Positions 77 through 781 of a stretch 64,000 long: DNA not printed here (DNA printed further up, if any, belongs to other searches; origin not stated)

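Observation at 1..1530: Tandem array of three paralogous small 4-TM proteins, each translationally coupled to a reiterated Leu-rich tail of the upstream gene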

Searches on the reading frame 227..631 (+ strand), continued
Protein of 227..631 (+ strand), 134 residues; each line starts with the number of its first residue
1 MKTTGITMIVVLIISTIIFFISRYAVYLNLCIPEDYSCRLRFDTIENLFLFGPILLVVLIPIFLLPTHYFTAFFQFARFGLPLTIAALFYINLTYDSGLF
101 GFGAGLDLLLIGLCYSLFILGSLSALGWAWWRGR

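Call 30: search_protein_representatives(alignment_id=A3)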
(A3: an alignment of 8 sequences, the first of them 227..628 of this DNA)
Query: 8 sequences, 133 profile positions. Proteins with E-value up to 0.001 (for the whole library): 153; up to 1e-10: 29; up to 1e-30: 6. The best 150 are listed.
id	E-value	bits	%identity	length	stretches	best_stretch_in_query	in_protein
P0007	1.1e-53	197.4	-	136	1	1-133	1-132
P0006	1.3e-46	174.4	-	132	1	1-133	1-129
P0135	5.9e-42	159.3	-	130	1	1-133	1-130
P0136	5.6e-41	156.2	-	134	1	1-133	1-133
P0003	3.4e-38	147.2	-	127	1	1-131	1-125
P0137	7.9e-32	126.6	-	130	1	5-133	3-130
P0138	7.7e-19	84.5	-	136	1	1-131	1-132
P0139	9.9e-18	80.9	-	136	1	1-130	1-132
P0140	3.6e-16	75.9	-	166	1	9-132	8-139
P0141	4.5e-16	75.6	-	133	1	1-129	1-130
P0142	1.2e-15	74.3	-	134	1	1-128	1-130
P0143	6.9e-15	71.7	-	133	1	1-131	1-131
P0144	8.2e-14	68.3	-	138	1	8-131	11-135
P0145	9.2e-14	68.1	-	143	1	1-131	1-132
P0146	9.6e-14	68.0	-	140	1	4-132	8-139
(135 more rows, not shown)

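Call 38: find_related_loci(query=A6, collection=metagenome_contigs, flank=6000)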
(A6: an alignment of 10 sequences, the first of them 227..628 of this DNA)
Query A6 (134 aa) in metagenome_contigs; peptide patterns used: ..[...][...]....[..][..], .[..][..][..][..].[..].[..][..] (x = any residue, [..] = any of these).
120 stretches matched a pattern; 2 encode a relative of the query (tblastn E <= 1e-3); 2 distinct loci.
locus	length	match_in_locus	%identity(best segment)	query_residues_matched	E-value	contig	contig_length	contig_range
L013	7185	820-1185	39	14-134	1e-23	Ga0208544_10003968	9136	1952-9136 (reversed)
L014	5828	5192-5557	39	14-134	1e-23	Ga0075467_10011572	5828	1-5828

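Call 42: find_encoding_contigs(protein=P0022, flank=5000, max_places=3)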
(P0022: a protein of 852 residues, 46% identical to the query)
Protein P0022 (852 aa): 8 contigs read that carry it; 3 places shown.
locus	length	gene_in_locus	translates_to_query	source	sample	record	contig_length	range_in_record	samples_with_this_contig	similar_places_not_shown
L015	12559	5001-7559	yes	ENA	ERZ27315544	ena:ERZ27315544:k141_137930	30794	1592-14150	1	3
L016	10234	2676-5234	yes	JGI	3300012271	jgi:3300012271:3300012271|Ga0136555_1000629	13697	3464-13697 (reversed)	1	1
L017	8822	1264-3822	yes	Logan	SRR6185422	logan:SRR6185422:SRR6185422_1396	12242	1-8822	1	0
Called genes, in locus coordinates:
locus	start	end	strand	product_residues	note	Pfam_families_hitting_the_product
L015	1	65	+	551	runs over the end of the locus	?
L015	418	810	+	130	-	PF02452:PemK_toxin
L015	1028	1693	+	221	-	PF01797:Y1_Tnp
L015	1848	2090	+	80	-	PF04221:RelB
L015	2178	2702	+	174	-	-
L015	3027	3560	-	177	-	PF27200:YjaZ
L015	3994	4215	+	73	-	-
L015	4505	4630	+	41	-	-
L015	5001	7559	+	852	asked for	PF02450:LCAT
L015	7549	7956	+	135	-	-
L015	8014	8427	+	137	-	-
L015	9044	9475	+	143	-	-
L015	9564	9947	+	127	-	-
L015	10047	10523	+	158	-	PF07098:DUF1360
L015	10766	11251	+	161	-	PF00466:Ribosomal_L10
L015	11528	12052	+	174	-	PF16320:Ribosomal_L12_N, PF00542:Ribosomal_L12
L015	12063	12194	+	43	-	-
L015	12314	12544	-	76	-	-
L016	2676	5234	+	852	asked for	PF02450:LCAT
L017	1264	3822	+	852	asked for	PF02450:LCAT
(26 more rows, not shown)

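Call 43: find_encoding_contigs(protein=P0031, flank=5000, max_places=2)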
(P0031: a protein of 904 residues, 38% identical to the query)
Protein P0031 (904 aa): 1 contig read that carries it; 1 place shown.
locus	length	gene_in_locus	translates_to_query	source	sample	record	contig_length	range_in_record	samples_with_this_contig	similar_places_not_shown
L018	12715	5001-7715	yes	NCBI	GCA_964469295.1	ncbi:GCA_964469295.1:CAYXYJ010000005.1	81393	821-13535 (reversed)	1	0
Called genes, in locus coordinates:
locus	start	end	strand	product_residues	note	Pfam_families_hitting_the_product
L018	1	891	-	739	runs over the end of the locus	PF17854:FtsK_alpha, PF01580:FtsK_SpoIIIE, PF09397:FtsK_gamma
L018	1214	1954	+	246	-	-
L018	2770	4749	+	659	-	PF01471:PG_binding_1 (faint)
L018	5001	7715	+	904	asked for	PF02450:LCAT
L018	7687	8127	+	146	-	-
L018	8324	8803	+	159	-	PF07098:DUF1360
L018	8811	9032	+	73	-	-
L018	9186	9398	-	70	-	-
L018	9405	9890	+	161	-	PF00466:Ribosomal_L10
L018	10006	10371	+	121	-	PF16320:Ribosomal_L12_N, PF00542:Ribosomal_L12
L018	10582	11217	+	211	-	-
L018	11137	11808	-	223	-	-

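Call 47: search_solved_structures(query=L002:7215-10001:+, max_evalue=0.01)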
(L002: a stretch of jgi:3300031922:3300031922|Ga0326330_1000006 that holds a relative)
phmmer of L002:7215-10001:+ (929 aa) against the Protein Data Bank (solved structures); distinct sequences matched with E-value up to 0.01: 0.

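Call 51: find_encoding_contigs(protein=P0003, flank=5000, max_places=3)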
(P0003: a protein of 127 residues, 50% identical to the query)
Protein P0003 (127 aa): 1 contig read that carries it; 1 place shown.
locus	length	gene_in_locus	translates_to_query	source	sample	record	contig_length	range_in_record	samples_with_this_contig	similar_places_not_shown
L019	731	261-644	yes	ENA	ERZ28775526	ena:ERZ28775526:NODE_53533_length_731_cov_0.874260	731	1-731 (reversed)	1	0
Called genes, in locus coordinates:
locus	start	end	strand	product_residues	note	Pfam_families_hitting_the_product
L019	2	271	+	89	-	?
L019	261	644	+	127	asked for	-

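Call 52: find_encoding_contigs(protein=P0137, flank=5000, max_places=3)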
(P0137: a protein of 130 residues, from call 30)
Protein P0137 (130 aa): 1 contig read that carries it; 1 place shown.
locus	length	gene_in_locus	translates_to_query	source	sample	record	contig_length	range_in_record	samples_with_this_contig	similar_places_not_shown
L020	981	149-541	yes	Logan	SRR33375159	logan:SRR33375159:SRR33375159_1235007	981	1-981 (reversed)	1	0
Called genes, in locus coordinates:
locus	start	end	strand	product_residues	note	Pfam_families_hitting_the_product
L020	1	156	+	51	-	?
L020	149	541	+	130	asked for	-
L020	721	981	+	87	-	?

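Call 57: predict_structure(alignment_id=A4)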
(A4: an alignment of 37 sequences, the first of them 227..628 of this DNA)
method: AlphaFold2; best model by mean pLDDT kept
length: 134 residues; sequences in the alignment: 37
mean_pLDDT: 92.0   pTM: 0.69
mean pLDDT of the five models: 92.0, 91.0, 90.1, 89.3, 88.2
residues with pLDDT >= 90: 102; 70-90: 26; 50-70: 6; < 50: 0
segments of 3 or more residues with pLDDT < 50: none
pLDDT, mean of each block of 10 residues (from residue 1): 83 97 98 97 98 94 90 95 95 78 83 96 95 88
secondary structure, 60 per line:
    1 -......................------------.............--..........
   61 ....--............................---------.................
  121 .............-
elements in order: H2-23 H36-48 H51-64 H67-94 H104-133

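Call 61: fold_search(model_id=the predicted structure, library=pdb)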
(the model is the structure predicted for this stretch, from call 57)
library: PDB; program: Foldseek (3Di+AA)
matches with E <= 10: 10; with E <= 0.001: 0
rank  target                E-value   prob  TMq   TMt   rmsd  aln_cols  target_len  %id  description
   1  6yz0                  3.2e+00  0.12  0.30  0.20  11.8       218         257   11  Full length Open-form Sodium Channel NavMs F208L in complex with Cannabidiol (CBD) (released 2020-11-11)
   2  5hvx                  4.7e+00  0.08  0.29  0.19  12.1       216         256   12  Full length Wild-Type Open-form Sodium Channel NavMs (released 2017-03-01)
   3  1i49_A                5.6e+00  0.08  0.33  0.24  21.8       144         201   14  CRYSTAL STRUCTURE ANALYSIS OF ARFAPTIN (released 2001-05-16)
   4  5xua_G                7.0e+00  0.08  0.31  0.30  12.5       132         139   13  The ligand-free dimer of chemoreceptor MCP2201 ligand binding domain (released 2018-06-27)
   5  7wu3_R                7.4e+00  0.08  0.32  0.19  10.9       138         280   14  Cryo-EM structure of the adhesion GPCR ADGRF1 in complex with miniGs (released 2022-04-27)
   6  6sxc                  7.8e+00  0.06  0.30  0.19  11.3       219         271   10  Crystal structure of the Voltage-Gated Sodium Channel NavMs (F208L) in complex with 4-hydroxytamoxifen (2.5 Angstrom res (released 2021-02-03)
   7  6n63                  8.2e+00  0.04  0.23  0.22  15.0       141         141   11  Crystal structure of an Iron binding protein (released 2019-07-17)
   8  8abq_B                8.7e+00  0.06  0.28  0.18  23.8       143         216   11  Structure of the SNX1-SNX5 complex, Pt derivative (released 2023-06-21)
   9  2m6b_MODEL_1_A        9.2e+00  0.04  0.25  0.23  13.1       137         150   17  Structure of full-length transmembrane domains of human glycine receptor alpha1 monomer subunit (released 2013-09-04)
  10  9jih_A                9.8e+00  0.04  0.26  0.16  22.1       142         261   10  Crystal structure of BAR domain of ACAP4 (released 2026-01-14)

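Call 72: search_solved_structures(query=A8, max_evalue=1, show_alignments=1)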
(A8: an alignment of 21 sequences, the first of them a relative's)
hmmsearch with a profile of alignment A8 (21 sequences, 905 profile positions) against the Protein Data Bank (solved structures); distinct sequences matched with E-value up to 1: 15.
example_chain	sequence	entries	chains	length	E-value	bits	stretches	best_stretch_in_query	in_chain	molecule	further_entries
3lp5_A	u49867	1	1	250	0.017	16.5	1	360-419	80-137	Putative cell surface hydrolase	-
4r1d_A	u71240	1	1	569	0.023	16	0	378-397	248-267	Uncharacterized protein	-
7x2p_A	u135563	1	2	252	0.11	13.7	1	363-405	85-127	Putative lipase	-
5ah0_A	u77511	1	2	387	0.17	13.2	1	364-402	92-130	LIPASE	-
5a62_A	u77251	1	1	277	0.38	12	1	356-416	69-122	PUTATIVE ALPHA/BETA HYDROLASE FOLD PROTEIN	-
3d2c_A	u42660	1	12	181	0.8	10.9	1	356-400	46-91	Lipase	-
3qmm_A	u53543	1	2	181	0.81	10.9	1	356-400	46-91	Lipase estA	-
3d2b_A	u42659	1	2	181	0.81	10.9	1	356-400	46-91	Lipase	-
3qzu_A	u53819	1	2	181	0.87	10.8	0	355-400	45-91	Lipase estA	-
2qxt_A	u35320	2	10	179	0.92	10.7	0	356-400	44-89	Lipase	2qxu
5ct4_A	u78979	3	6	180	0.93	10.7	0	356-400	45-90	Esterase | Wild-type Bacillus subtilis lipase A with 10% [BMIM][Cl] chain A | Lipase EstA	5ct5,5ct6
1i6w_A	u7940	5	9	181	0.94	10.7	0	356-400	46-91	LIPASE A | lipase | Esterase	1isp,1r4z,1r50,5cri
1t4m_A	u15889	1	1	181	0.94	10.7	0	356-400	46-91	LIPASE A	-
3d2a_A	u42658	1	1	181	0.97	10.6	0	356-400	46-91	Lipase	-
1t2n_A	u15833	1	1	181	0.98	10.6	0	356-400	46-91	Lipase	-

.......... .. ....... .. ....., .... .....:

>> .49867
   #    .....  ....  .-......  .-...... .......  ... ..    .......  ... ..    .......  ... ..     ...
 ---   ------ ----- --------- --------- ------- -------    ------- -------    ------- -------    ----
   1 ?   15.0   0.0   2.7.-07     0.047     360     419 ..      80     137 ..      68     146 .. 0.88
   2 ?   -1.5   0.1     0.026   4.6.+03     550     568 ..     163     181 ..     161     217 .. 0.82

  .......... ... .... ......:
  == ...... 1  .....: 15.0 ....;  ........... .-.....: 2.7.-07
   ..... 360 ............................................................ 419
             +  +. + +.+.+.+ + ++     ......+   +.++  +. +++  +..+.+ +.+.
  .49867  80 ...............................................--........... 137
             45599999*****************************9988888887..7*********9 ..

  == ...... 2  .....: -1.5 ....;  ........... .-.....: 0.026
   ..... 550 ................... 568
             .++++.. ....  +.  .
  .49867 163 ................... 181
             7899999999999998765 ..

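Call 80: find_related_loci(query=A8, collection=viral_contigs, flank=8000)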
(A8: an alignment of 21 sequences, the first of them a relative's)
Query A8 (929 aa) in viral_contigs; peptide patterns used: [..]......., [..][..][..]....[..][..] (x = any residue, [..] = any of these).
4 stretches matched a pattern, but none encodes a relative of the query by tblastn (E <= 1e-3).

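Call 81: find_encoding_contigs(protein=P0141, flank=6000, max_places=4)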
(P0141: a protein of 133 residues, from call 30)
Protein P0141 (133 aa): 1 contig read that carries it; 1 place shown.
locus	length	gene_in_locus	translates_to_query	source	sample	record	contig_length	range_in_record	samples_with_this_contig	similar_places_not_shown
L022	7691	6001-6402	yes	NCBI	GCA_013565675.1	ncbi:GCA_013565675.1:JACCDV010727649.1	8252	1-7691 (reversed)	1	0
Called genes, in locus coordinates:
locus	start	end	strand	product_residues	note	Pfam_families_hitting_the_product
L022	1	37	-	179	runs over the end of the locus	PF07352:Phage_Mu_Gam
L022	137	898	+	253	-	PF01978:TrmB (weak)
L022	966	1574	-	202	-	PF13489:Methyltransf_23, PF13847:Methyltransf_31, PF08241:Methyltransf_11, PF08242:Methyltransf_12, PF13649:Methyltransf_25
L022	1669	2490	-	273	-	PF06966:DUF1295, PF02544:Steroid_dh, PF04191:PEMT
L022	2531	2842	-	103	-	PF01035:DNA_binding_1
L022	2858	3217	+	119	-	PF08818:DUF1801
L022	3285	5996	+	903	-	PF02450:LCAT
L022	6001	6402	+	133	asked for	-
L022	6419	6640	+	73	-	-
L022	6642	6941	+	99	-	-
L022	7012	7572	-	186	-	-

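Call 85: predict_structure(alignment_id=A9)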
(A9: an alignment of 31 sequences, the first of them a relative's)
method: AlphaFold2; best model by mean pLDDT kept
length: 935 residues; sequences in the alignment: 31
mean_pLDDT: 82.4   pTM: 0.67
mean pLDDT of the five models: 82.4, 81.3, 78.7, 78.3, 77.2
residues with pLDDT >= 90: 454; 70-90: 310; 50-70: 85; < 50: 86
segments of 3 or more residues with pLDDT < 50: 1-9, 26-36, 109-112, 231-242, 252-260, 862-898
pLDDT, mean of each block of 10 residues (from residue 1): 44 58 48 50 83 83 80 76 83 74 68 72 89 85 95 96 90 90 92 95 89 79 80 38 54 41 80 75 93 89 84 78 79 91 85 92 87 95 92 95 95 97 94 96 95 96 95 95 78 90 89 79 85 94 93 92 91 91 87 89 96 95 87 87 94 94 92 94 88 93 90 89 89 93 94 89 93 92 94 92 88 93 85 90 85 63 41 34 27 39 55 77 86 68
secondary structure, 60 per line:
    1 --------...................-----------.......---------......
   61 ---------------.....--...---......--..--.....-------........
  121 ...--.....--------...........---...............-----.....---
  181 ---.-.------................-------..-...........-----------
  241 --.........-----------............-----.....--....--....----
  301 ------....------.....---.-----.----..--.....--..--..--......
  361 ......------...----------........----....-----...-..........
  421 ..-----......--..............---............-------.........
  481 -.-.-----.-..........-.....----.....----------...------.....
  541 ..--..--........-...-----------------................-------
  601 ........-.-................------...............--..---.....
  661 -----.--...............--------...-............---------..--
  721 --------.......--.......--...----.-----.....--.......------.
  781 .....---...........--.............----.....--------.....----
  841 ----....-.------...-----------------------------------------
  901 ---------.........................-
elements in order (helices of 4 or more, strands of 3 or more residues): H9-27 E39-45 E55-60 E76-80 E83-85 E89-94 E101-105 E113-123 E126-130 H139-149 H153-167 H173-176 H194-208 E219-229 H243-251 E263-274 E280-284 E293-296 E307-310 H317-321 H340-343 H355-366 E373-375 H386-389 E390-393 E398-401 H411-422 E428-433 H436-449 H453-457 E458-464 H472-480 H492-501 H503-507 H512-516 E527-529 H536-542 H549-556 H578-593 E601-608 E612-627 E634-648 H657-660 E669-675 H676-683 H696-707 E729-735 E738-744 E747-749 E760-764 E767-773 E780-785 E789-799 E802-814 E819-823 E832-836 E845-848 E857-859 H910-934

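Call 88: fold_search(model_id=the predicted structure, library=pdb)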
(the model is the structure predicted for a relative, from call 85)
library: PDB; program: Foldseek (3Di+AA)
matches with E <= 10: 865; with E <= 0.001: 22
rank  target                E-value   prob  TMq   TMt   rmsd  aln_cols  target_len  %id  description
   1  4x92                  7.0e-13  1.00  0.28  0.64   6.9       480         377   15  Crystal structure of Lysosomal Phospholipase A2-S165A (released 2015-03-11)
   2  4x97_A                7.8e-13  1.00  0.30  0.68   6.3       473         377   15  Crystal structure of Lysosomal Phospholipase A2 in complex with methyl arachidonyl fluorophosphonate (MAFP) (released 2015-03-11)
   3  4x90_A                2.4e-12  1.00  0.28  0.65   7.0       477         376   16  Crystal structure of Lysosomal Phospholipase A2 (released 2015-03-11)
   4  4x95_A                2.7e-12  1.00  0.30  0.69   6.3       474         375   15  Crystal structure of fully glycosylated Lysosomal Phospholipase A2 in complex with methyl arachidonyl fluorophosphonat (released 2015-03-25)
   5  4xx1_A                4.4e-11  1.00  0.29  0.67   7.2       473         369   17  Low resolution structure of LCAT in complex with Fab1 (released 2015-07-29)
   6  5txf_A                6.4e-11  1.00  0.28  0.63   7.4       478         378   16  Crystal structure of Lecithin:cholesterol acyltransferase (LCAT) in a closed conformation (released 2017-10-25)
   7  5bv7_A                7.1e-11  1.00  0.28  0.63   7.4       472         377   17  Crystal structure of human LCAT (L4F, N5D) in complex with Fab of an agonistic antibody (released 2015-12-16)
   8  4xwg_A                2.0e-10  1.00  0.29  0.65   6.2       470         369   16  Crystal Structure of LCAT (C31Y) in complex with Fab1 (released 2015-07-29)
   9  6mvd_A                3.0e-10  1.00  0.28  0.63   7.9       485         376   16  Crystal structure of Lecithin:cholesterol acyltransferase (LCAT) in complex with isopropyl dodec-11-enylfluorophosphon (released 2018-12-05)
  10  4x96_A                8.4e-10  1.00  0.26  0.58   9.4       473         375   17  Low resolution crystal structure of Lecithin:Cholesterol Acyltransferase (LCAT; residues 21-397) (released 2015-03-25)
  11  4xx1_J                1.1e-09  1.00  0.28  0.65   7.9       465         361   18  Low resolution structure of LCAT in complex with Fab1 (released 2015-07-29)
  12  6mvd_B                1.4e-09  1.00  0.26  0.60   8.7       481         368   16  Crystal structure of Lecithin:cholesterol acyltransferase (LCAT) in complex with isopropyl dodec-11-enylfluorophosphon (released 2018-12-05)
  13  4r1d_A                5.8e-09  1.00  0.26  0.43  10.5       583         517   14  The crystal structure of Tle4-Tli4 complex (released 2014-12-17)
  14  6wpx_A                5.0e-06  1.00  0.21  0.40  16.3       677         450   11  Crystal structure of Bacillus licheniformis lipase BlEst2 in propetide form (released 2021-06-09)
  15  6wpx_B                6.2e-06  1.00  0.19  0.36  17.9       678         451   10  Crystal structure of Bacillus licheniformis lipase BlEst2 in propetide form (released 2021-06-09)
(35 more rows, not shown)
